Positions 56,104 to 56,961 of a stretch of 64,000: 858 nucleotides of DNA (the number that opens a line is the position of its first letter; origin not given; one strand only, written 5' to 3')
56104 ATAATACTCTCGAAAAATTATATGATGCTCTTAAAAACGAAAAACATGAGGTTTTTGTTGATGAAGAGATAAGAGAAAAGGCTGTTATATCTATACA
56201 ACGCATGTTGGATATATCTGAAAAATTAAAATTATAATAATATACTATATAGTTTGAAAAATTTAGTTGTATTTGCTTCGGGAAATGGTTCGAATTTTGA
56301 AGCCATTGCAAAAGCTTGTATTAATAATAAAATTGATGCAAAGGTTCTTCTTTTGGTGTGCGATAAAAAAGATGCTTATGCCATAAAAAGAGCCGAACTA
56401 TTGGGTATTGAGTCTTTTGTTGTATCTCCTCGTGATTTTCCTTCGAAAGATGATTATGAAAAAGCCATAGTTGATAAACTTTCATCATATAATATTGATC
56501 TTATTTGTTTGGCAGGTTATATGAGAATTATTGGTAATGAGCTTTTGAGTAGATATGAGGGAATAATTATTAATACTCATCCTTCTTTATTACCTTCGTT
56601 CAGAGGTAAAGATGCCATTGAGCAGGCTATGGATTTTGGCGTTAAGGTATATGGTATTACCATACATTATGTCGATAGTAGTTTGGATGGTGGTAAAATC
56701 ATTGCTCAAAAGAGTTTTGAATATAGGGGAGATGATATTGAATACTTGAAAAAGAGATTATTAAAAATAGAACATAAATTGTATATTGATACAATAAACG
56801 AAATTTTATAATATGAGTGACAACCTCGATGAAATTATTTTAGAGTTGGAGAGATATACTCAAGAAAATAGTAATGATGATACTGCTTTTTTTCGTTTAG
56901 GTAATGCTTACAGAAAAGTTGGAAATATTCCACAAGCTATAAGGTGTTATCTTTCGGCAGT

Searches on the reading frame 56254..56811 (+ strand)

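Call 39: search_protein_families(library=pfam, proteins=[window:56254-56811:+], max_evalue=0.00001)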
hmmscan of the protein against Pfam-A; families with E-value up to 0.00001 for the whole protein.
window:56254-56811:+ (185 aa): 1 family
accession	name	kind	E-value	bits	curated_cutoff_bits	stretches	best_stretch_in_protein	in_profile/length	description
PF00551.24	Formyl_trans_N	-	1e-51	175.7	26.1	1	2-181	1-181/181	Formyl transferase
